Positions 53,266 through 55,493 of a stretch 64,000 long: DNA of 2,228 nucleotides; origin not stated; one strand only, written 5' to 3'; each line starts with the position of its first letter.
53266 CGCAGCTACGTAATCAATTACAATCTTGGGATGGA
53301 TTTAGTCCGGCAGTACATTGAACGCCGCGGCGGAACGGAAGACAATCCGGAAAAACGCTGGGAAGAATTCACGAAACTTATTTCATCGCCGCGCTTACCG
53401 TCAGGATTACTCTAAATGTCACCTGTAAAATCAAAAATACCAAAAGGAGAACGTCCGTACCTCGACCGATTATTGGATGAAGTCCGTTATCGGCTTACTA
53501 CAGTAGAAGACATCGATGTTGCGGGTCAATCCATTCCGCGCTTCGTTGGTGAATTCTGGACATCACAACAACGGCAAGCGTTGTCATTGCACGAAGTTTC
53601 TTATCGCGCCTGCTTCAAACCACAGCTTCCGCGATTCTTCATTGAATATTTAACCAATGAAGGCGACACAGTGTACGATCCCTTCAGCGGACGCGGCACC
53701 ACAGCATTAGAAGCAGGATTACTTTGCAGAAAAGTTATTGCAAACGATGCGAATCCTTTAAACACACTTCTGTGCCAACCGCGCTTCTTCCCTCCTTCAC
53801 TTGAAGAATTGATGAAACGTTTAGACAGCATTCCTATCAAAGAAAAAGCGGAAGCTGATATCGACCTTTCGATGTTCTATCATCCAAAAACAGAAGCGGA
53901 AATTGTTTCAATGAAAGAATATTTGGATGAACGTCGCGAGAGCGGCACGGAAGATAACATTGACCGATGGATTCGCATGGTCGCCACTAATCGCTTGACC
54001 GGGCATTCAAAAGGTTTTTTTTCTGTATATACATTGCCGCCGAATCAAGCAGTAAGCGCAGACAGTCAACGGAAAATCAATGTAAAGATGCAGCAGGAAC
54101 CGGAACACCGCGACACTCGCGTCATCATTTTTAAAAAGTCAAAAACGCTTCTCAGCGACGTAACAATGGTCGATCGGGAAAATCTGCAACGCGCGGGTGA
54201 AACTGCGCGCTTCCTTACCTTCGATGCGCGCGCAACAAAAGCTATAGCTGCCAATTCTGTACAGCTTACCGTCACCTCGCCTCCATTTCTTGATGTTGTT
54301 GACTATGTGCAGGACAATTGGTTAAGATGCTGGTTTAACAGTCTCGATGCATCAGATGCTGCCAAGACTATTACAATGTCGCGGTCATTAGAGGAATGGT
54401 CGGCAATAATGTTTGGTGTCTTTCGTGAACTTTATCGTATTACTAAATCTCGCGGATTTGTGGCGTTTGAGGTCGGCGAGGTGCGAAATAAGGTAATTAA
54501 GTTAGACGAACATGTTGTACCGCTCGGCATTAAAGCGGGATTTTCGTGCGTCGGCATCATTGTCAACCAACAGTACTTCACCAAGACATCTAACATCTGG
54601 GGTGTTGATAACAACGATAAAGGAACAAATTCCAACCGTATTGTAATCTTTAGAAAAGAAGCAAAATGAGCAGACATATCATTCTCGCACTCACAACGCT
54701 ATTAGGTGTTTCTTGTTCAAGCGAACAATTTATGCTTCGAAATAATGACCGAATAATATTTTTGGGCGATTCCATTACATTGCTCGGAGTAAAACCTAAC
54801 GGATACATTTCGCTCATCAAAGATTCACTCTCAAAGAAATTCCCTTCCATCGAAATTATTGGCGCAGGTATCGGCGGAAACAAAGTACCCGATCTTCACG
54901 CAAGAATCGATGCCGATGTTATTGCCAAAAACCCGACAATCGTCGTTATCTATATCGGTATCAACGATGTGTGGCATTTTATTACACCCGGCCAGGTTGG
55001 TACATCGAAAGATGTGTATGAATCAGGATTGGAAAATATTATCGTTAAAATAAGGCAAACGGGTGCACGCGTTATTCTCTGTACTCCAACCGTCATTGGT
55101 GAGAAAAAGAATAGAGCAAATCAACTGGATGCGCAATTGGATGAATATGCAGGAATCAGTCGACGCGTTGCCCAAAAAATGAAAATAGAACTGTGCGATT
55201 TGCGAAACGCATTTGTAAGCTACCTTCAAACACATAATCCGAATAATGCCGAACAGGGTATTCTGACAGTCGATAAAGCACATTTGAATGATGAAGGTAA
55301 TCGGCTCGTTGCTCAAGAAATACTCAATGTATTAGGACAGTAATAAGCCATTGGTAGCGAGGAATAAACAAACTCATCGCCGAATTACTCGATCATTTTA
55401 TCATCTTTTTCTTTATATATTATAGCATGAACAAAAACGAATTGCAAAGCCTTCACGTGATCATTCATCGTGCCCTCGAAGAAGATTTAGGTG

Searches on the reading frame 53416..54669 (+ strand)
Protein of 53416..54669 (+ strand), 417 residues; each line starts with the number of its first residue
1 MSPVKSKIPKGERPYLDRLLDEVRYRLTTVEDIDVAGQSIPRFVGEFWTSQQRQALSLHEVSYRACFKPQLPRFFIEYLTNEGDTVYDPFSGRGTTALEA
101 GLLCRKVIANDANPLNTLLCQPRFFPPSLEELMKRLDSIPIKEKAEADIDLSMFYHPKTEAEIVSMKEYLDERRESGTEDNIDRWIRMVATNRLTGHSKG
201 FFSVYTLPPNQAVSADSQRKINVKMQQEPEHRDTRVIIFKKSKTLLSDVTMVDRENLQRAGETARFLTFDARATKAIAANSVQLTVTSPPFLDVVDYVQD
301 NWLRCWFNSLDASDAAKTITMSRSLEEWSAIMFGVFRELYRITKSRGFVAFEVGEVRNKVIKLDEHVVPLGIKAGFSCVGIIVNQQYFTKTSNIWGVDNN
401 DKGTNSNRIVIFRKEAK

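Call 71: search_protein_families(library=pfam, proteins=[window:53416-54669:+], max_evalue=0.001)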
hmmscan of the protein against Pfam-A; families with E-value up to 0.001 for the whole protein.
window:53416-54669:+ (417 aa): 2 families
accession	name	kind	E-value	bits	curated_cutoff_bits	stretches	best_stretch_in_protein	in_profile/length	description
PF01555.25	N6_N4_Mtase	-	6.6e-17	62.6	26.7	1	41-112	137-211/221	DNA methylase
PF01170.24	UPF0020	-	2e-06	28.1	22.3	1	81-110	27-56/197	RMKL-like, methyltransferase domain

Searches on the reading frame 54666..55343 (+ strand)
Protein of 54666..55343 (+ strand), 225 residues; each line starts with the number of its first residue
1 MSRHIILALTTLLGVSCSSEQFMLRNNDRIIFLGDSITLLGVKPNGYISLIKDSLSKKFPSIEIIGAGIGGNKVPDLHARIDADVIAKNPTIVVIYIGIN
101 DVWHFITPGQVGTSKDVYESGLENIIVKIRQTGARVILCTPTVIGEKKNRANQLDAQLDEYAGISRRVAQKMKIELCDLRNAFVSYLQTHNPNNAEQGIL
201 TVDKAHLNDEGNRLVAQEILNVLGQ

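Call 71: search_protein_families(library=pfam, proteins=[window:54666-55343:+], max_evalue=0.001)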
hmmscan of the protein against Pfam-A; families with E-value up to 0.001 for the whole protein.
window:54666-55343:+ (225 aa): 3 families
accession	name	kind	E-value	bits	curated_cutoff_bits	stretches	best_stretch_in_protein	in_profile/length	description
PF13472.12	Lipase_GDSL_2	-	9.9e-25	88.5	32.9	1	32-214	1-178/178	GDSL-like Lipase/Acylhydrolase family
PF00657.28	Lipase_GDSL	-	1.7e-17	64.7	23.6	1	30-219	1-208/208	GDSL-like Lipase/Acylhydrolase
PF04311.20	DUF459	-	3e-11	43.5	27.2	1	29-221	1-196/197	Protein of unknown function (DUF459)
